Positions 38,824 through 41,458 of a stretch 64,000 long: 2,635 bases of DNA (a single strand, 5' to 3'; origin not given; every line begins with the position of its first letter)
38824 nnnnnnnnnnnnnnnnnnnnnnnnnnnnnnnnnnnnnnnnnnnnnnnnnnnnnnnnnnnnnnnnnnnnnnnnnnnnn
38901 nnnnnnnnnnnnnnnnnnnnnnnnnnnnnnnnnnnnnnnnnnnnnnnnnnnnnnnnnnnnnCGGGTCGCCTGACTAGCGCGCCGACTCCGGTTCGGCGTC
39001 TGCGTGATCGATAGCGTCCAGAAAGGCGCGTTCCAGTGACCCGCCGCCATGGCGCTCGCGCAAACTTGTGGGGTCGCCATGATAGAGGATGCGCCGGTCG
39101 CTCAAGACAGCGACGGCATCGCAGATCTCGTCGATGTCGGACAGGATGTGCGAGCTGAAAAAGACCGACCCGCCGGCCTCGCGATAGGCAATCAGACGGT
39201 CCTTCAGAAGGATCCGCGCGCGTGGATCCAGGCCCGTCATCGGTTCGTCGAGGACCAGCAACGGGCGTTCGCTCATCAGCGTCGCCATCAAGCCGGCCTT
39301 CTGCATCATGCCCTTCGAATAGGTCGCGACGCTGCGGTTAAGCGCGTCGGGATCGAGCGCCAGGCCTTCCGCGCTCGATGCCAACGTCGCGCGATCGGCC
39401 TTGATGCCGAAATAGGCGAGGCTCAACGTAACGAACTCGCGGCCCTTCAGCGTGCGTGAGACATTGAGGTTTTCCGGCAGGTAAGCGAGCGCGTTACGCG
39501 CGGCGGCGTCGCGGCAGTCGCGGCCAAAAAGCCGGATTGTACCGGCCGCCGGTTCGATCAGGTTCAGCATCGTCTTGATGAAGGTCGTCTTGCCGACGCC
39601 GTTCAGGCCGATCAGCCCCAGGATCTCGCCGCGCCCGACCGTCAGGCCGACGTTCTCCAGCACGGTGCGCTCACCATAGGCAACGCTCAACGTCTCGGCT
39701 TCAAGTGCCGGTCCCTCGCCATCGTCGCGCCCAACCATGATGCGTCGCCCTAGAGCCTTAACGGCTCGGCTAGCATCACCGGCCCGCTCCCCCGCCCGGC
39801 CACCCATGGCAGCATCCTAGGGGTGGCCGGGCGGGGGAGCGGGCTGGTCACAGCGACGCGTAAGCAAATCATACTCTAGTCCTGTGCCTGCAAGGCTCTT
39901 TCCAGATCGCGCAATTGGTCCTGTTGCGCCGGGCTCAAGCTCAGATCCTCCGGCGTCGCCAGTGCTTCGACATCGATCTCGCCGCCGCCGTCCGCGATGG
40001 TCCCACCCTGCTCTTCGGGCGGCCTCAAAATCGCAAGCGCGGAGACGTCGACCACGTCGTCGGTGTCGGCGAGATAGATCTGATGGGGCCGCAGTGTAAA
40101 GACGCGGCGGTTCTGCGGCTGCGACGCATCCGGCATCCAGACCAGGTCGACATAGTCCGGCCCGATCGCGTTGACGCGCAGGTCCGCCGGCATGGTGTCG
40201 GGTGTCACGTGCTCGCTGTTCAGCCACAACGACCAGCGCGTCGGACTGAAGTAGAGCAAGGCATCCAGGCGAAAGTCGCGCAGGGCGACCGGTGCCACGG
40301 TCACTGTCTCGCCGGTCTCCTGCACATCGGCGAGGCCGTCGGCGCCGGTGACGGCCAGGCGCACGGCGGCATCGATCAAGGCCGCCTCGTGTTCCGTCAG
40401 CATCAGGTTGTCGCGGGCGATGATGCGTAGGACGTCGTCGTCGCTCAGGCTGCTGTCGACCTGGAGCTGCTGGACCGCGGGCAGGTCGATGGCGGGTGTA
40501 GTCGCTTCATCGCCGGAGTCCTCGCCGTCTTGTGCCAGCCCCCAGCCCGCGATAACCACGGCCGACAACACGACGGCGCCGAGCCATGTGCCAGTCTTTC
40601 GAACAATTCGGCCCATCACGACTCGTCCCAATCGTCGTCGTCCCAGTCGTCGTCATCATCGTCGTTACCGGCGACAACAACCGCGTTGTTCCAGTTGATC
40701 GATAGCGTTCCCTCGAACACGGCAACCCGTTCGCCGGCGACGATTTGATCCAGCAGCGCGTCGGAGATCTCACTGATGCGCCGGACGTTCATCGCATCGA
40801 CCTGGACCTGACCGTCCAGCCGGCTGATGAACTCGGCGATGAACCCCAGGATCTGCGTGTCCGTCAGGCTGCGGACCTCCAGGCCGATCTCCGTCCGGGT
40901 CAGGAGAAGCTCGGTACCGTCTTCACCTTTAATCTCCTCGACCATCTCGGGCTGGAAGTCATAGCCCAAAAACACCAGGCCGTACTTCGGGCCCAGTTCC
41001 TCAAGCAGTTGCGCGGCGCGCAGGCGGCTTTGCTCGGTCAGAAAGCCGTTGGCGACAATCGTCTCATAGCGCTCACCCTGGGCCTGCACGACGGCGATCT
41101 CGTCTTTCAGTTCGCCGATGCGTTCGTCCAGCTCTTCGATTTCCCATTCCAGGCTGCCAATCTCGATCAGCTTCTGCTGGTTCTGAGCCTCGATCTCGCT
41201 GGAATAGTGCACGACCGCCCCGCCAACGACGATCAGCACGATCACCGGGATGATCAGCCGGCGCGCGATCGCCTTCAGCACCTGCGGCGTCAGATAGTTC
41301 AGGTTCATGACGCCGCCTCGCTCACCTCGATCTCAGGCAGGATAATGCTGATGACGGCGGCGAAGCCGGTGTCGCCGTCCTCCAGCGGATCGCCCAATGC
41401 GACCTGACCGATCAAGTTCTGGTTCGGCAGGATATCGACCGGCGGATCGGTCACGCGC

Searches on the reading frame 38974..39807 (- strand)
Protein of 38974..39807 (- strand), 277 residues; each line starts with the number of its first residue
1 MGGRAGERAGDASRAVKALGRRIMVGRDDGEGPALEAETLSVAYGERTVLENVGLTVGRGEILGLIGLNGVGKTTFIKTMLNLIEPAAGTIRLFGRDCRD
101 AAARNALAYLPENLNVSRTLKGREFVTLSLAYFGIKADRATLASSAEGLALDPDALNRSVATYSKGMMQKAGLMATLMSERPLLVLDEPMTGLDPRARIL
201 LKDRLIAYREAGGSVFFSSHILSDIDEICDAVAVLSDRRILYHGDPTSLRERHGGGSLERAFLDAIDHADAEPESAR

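Call 5: search_protein_families(library=pfam, proteins=[window:38974-39807:-], max_evalue=0.01)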
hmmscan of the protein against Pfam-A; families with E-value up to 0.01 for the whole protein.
window:38974-39807:- (277 aa): 4 families
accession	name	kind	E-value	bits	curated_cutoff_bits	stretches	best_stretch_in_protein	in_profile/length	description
PF00005.33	ABC_tran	-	1.9e-24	87.3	25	1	50-190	1-136/137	ABC transporter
PF13304.12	AAA_21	-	7e-11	43.2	27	1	147-220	222-298/304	AAA domain, putative AbiEii toxin, Type IV TA system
PF00448.28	SRP54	-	0.00011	22.3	22.7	1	65-137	6-78/196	SRP54-type protein, GTPase domain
PF13191.12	AAA_16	-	0.0027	18.7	32.6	1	58-154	22-111/167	AAA ATPase domain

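Call 6: search_protein_families(library=ncbifam, proteins=[window:38974-39807:-], max_evalue=0.01)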
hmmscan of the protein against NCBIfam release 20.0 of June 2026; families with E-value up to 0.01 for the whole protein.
window:38974-39807:- (277 aa): 184 families (the best 25 are shown)
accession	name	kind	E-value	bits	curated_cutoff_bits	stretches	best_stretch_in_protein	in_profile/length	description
TIGR01188.1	drrA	subfamily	1.3e-38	133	312.45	1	44-259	3-221/302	daunorubicin resistance ABC transporter, ATP-binding protein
NF033858.1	ABC2_perm_RbbA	equivalog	1.2e-34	119.4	1050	1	29-272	261-507/909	ribosome-associated ATPase/putative transporter RbbA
NF010060.0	PRK13537.1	equivalog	2.3e-34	118.7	521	1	34-255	15-239/314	nodulation factor ABC transporter ATP-binding protein NodI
TIGR03522.1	GldA_ABC_ATP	equivalog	3.5e-33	115.3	402.6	1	36-262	4-232/301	gliding motility-associated ABC transporter ATP-binding subunit GldA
TIGR01288.1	nodI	equivalog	7.1e-33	113.9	424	1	35-255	5-228/303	nodulation factor ABC transporter ATP-binding protein NodI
NF010059.0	PRK13536.1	equivalog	1.3e-32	112.9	549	1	34-255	43-267/342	nodulation factor ABC transporter ATP-binding protein NodI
TIGR03740.1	galliderm_ABC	subfamily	8e-31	107.4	309.75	1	35-244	1-206/223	lantibiotic protection ABC transporter ATP-binding subunit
TIGR03864.1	PQQ_ABC_ATP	hypoth_equivalog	2.6e-28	99.1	302.25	1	34-264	1-234/236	ABC transporter, ATP-binding subunit, PQQ-dependent alcohol dehydrogenase system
TIGR04521.1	ECF_ATPase_2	equivalog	2.1e-26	92.7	330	2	143-249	125-232/279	energy-coupling factor transporter ATPase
NF000355.4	ribo_prot_ABC_F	equivalog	2.8e-26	92.5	380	1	35-240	3-192/499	ribosomal protection-like ABC-F family protein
NF047565.1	PSM_export_PmtA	equivalog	1.1e-25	90.5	350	1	43-253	9-219/282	phenol-soluble modulin export ABC transporter ATP-binding protein PmtA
TIGR04406.1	LPS_export_lptB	equivalog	6.1e-25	87.9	240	1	35-249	2-222/239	LPS export ABC transporter ATP-binding protein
NF010061.0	PRK13538.1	equivalog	2.3e-24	86.1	195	1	33-221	4-192/211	cytochrome c biogenesis heme-transporting ATPase CcmA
NF007082.0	PRK09536.1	equivalog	2.9e-24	85.9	537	1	33-248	2-225/402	corrinoid ABC transporter ATPase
NF008409.0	PRK11231.1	equivalog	4.6e-24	85.2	375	1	35-248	3-224/255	Fe(3+) dicitrate ABC transporter ATP-binding protein FecE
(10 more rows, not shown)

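Call 54: find_related_loci(query=A5, collection=metagenome_contigs, flank=10000)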
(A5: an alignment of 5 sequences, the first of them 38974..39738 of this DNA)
Query A5 (254 aa) in metagenome_contigs; peptide patterns used: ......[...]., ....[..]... (x = any residue, [..] = any of these).
600 stretches matched a pattern (row limit reached: there are more); 597 encode a relative of the query (tblastn E <= 1e-3); the best 80 are kept; 80 distinct loci.
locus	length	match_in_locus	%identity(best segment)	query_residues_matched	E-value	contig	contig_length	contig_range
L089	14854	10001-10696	50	12-243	8e-75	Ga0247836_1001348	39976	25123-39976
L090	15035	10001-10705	49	12-246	1e-69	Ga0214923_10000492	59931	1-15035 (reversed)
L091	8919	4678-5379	49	11-244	1e-68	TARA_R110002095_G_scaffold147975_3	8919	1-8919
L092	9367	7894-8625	48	10-244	2e-68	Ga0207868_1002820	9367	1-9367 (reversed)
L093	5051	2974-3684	47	8-244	1e-67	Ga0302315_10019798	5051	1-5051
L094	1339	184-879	48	12-243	4e-71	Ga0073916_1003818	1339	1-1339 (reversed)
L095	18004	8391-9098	44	10-245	4e-65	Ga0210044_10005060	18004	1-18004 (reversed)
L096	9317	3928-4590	48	24-244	6e-64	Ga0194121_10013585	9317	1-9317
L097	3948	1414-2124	47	7-243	5e-63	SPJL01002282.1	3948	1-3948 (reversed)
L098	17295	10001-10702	46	15-248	1e-61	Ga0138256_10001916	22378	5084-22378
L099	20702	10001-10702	44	10-243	1e-61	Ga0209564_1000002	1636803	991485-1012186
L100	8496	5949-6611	43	24-244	3e-61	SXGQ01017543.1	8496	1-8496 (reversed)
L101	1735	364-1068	45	10-244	5e-63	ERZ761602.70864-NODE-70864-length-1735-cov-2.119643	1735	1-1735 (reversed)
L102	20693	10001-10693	45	15-245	3e-59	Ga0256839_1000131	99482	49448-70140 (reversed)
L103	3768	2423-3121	39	12-244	5e-58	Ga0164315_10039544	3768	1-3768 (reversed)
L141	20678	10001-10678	36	7-227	5e-43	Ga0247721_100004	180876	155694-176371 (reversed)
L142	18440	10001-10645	38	21-231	8e-43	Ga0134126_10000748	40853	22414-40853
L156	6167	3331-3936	38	27-227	3e-41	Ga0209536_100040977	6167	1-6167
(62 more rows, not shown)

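Call 60: search_solved_structures(query=A5, max_evalue=1e-20)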
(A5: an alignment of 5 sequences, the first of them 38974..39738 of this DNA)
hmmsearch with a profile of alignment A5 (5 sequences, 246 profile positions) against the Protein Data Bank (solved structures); distinct sequences matched with E-value up to 1e-20: 187 (the best 60 are shown).
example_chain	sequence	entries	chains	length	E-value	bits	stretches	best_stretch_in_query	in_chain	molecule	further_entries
7w01_A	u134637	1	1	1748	1.3e-59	204.6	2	7-235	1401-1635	Phospholipid-transporting ATPase ABCA3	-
7w02_A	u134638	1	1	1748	4.5e-58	199.6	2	7-235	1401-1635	Phospholipid-transporting ATPase ABCA3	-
7lkp_A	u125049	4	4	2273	1.5e-56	194.6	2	7-228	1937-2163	Retinal-specific phospholipid-transporting ATPase ABCA4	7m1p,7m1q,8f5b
7e7i_A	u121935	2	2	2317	1.6e-56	194.6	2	7-228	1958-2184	Retinal-specific phospholipid-transporting ATPase ABCA4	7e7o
7lkz_A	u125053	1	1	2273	5e-55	189.6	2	7-228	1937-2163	Retinal-specific phospholipid-transporting ATPase ABCA4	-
7e7q_A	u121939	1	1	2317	5.3e-55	189.6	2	7-228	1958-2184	Retinal-specific phospholipid-transporting ATPase ABCA4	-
7tby_A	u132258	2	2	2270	1.1e-53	185.2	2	4-228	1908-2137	ATP-binding cassette, sub-family A (ABC1), member 1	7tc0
7tbz_A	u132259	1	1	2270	1.1e-53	185.2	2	4-228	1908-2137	ATP-binding cassette, sub-family A (ABC1), member 1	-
7tdt_A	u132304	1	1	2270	1.1e-53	185.2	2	4-228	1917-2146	Phospholipid-transporting ATPase ABCA1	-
5xjy_A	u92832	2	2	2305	1.2e-53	185.2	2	4-228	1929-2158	ATP-binding cassette sub-family A member 1 | Phospholipid-transporting ATPase ABCA1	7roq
1vpl_A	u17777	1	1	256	2.4e-52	180.8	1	7-240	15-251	ABC transporter, ATP-binding protein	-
7tbw_A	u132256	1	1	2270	3.7e-52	180.2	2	4-228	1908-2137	ATP-binding cassette, sub-family A (ABC1), member 1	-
8edw_A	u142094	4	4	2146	3e-51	177.3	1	6-226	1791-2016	Phospholipid-transporting ATPase ABCA7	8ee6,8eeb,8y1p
7o0y_B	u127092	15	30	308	9.9e-50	172.3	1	6-227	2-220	Probable ABC transporter ATP-binding protein NosF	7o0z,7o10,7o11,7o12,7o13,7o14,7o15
8eop_A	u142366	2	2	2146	1e-49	172.3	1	6-226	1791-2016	Phospholipid-transporting ATPase ABCA7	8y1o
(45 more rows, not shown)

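Call 91: search_protein_families(library=pfam, proteins=[L142:8188-9057:+, L142:9054-9947:+, L142:9950-10864:+, L141:8359-9153:+, L141:9157-10020:+, L156:1555-2364:+, L156:2406-3278:+], max_evalue=0.01)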
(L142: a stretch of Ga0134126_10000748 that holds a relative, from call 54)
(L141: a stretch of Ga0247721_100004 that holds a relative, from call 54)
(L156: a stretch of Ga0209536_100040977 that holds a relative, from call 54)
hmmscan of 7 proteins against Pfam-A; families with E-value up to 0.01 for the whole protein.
L142:8188-9057:+ (289 aa): 5 families
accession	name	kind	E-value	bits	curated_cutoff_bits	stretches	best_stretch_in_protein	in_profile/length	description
PF12679.13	ABC2_membrane_2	-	3.4e-14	53.2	27.2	1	36-212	1-198/283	ABC-2 family transporter protein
PF12698.13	ABC2_membrane_3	-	1.4e-05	24.8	31.6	1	78-280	157-346/347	ABC-2 family transporter protein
PF12730.13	ABC2_membrane_4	-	7e-05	23.3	27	1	51-208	14-178/179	ABC-2 family transporter protein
PF01061.29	ABC2_membrane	-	0.0045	17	26.9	1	34-207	2-171/211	ABC-2 type transporter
PF24686.1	FLQE3_permease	-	0.0046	17.1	60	0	95-285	56-226/232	Fluoroquinolones export permease protein family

L142:9054-9947:+ (297 aa): 1 family
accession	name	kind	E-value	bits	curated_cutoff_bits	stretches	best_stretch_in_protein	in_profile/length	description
PF14559.12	TPR_19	-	0.0061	17.3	25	0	128-185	8-66/68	Tetratricopeptide repeat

L142:9950-10864:+ (304 aa): 3 families
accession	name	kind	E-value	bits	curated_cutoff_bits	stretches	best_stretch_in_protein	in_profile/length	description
PF00005.33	ABC_tran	-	7e-28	98.4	25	1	26-168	1-136/137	ABC transporter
PF13304.12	AAA_21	-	3e-09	37.8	27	1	136-198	233-298/304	AAA domain, putative AbiEii toxin, Type IV TA system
PF13732.12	DrrA1-3_C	-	1e-06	29.8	27.4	1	222-303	1-78/81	ATP-binding protein DrrA1-3-like, C-terminal domain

L141:8359-9153:+ (264 aa): 1 family
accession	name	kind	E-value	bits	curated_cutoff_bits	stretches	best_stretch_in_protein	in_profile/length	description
PF12679.13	ABC2_membrane_2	-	2.2e-07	30.9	27.2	1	5-262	3-282/283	ABC-2 family transporter protein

L141:9157-10020:+ (287 aa): 3 families
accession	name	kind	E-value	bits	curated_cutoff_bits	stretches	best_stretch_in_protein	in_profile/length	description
PF11950.13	DUF3467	-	0.00037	20.9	25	1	185-235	37-88/92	Protein of unknown function (DUF3467)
PF13181.12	TPR_8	-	0.0034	17.9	25.7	0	149-168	12-31/34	Tetratricopeptide repeat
PF07719.23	TPR_2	-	0.0086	16.6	27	0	149-167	12-30/34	Tetratricopeptide repeat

L156:1555-2364:+ (269 aa): 3 families
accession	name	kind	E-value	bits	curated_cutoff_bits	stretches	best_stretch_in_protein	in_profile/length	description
PF12679.13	ABC2_membrane_2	-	1e-07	31.9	27.2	1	17-185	12-196/283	ABC-2 family transporter protein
PF13346.12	ABC2_membrane_5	-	2e-05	24.6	25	1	41-185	20-161/205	ABC-2 family transporter protein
PF24057.1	DUF7358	-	0.0014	18.8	27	1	58-144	104-188/229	Domain of unknown function (DUF7358)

L156:2406-3278:+ (290 aa): 1 family
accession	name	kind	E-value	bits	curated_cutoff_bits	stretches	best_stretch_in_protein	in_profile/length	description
PF14559.12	TPR_19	-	0.00038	21.2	25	1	154-209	6-62/68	Tetratricopeptide repeat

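Call 97: search_protein_families(library=pfam, proteins=[L096:57-1826:+, L096:1939-2613:+, L096:2606-3877:+, L096:5784-6746:+, L089:8913-9629:-, L089:8213-8899:-, L089:10718-11914:-, L100:4667-5449:+, L100:3147-4427:+, L100:6738-7628:+], max_evalue=0.001)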
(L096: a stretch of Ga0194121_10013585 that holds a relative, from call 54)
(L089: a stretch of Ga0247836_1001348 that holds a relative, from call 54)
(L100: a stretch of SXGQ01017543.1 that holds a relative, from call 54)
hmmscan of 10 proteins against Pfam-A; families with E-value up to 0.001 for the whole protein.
L096:57-1826:+ (589 aa): 4 families
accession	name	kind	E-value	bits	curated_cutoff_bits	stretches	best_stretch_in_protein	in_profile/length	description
PF00890.30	FAD_binding_2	-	4.7e-101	339.4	20.4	1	22-401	1-414/414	FAD binding domain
PF02910.25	Succ_DH_flav_C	-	5.3e-31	107.7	20.8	1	458-589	2-130/130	Fumarate reductase flavoprotein C-term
PF01266.30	DAO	-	2.5e-08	34.3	27.9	1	22-242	1-231/353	FAD dependent oxidoreductase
PF03486.20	HI0933_like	-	3.5e-08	33.6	50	1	22-69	2-49/244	HI0933-like protein Rossmann domain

L096:1939-2613:+ (224 aa): 1 family
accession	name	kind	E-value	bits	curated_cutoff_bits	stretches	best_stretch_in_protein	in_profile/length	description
PF00459.30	Inositol_P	-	1.4e-12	48.1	27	1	7-175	10-175/271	Inositol monophosphatase family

L096:2606-3877:+ (423 aa): 4 families
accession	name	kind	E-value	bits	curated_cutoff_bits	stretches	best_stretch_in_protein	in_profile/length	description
PF02601.20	Exonuc_VII_L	-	7.3e-81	272.5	35.9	1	123-411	1-313/315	Exonuclease VII, large subunit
PF13742.12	tRNA_anti_2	-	2.4e-26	92.2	27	1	7-99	1-94/95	OB-fold nucleic acid binding domain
PF01336.31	tRNA_anti-codon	-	2.1e-10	40.8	27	1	27-101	1-74/75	OB-fold nucleic acid binding domain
PF17768.7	RecJ_OB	-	5.5e-05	23.6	27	1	41-97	50-106/107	RecJ OB domain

L096:5784-6746:+ (320 aa): 1 family
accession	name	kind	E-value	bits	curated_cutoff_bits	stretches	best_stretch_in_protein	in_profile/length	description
PF06258.17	Mito_fiss_Elm1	-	2e-67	227.9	27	1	14-318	1-304/304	Mitochondrial fission ELM1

L089:8913-9629:- (238 aa): 2 families
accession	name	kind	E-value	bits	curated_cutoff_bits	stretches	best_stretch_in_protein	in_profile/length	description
PF00072.30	Response_reg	-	1.1e-25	90.4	30.2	1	3-113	1-111/111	Response regulator receiver domain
PF00486.34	Trans_reg_C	-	5.7e-19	68.4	26.2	1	145-221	1-77/77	Transcriptional regulatory protein, C terminal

L089:8213-8899:- (228 aa): 4 families
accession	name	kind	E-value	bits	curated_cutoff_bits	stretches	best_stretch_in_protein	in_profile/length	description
PF13507.12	GATase_5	-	3.9e-43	147.8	27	1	2-209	3-232/260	CobB/CobQ-like glutamine amidotransferase domain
PF07685.20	GATase_3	-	2.5e-09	37.5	27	1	30-94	28-91/196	CobB/CobQ-like glutamine amidotransferase domain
PF01965.30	DJ-1_PfpI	-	2.8e-06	27.7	26.6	1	39-100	60-116/165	DJ-1/PfpI family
PF00117.34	GATase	-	5.4e-05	23.4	22.8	1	23-206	19-174/190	Glutamine amidotransferase class-I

L089:10718-11914:- (398 aa): 3 families
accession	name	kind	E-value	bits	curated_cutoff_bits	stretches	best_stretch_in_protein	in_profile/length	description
PF02661.23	Fic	-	7e-13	49.7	24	1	144-255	1-93/93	Fic/DOC family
PF22168.2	DIP2311-like_C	-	0.00023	21.8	27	1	357-396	23-62/63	Transcriptional regulator DIP2311-like, C-terminal domain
PF09339.16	HTH_IclR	-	0.00033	20.8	22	1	339-385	5-50/52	IclR helix-turn-helix domain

L100:4667-5449:+ (260 aa): 2 families
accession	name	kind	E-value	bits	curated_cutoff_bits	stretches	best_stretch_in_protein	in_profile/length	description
PF01066.26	CDP-OH_P_transf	-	1.6e-19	71.3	22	1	22-181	2-143/152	CDP-alcohol phosphatidyltransferase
PF08009.16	CDP-OH_P_tran_2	-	0.00091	19.5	21.5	1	222-245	14-37/37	CDP-alcohol phosphatidyltransferase 2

L100:3147-4427:+ (426 aa): 0 families

L100:6738-7628:+ (296 aa): 2 families
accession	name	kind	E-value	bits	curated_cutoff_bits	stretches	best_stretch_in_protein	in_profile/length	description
PF02882.25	THF_DHG_CYH_C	-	4.1e-58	195.7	27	1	124-288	1-155/160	Tetrahydrofolate dehydrogenase/cyclohydrolase, NAD(P)-binding domain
PF00763.28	THF_DHG_CYH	-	1.9e-40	138.2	32.8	1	6-121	1-115/115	Tetrahydrofolate dehydrogenase/cyclohydrolase, catalytic domain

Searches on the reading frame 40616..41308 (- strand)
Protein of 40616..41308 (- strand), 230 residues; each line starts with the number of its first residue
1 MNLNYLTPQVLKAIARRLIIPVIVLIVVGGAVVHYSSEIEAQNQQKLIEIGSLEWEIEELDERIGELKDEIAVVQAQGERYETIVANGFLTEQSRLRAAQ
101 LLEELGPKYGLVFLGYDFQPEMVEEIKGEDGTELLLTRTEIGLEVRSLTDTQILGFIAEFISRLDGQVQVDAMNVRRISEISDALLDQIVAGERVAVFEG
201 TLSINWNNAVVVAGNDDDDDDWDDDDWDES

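Call 44: search_protein_families(library=pfam, proteins=[window:40616-41308:-], max_evalue=0.05)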
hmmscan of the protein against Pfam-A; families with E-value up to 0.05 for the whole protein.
window:40616-41308:- (230 aa): 1 family
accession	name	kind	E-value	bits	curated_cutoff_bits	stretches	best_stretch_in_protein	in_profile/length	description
PF06698.16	DUF1192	-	0.0062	17.1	25.5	1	55-79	20-44/58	Protein of unknown function (DUF1192)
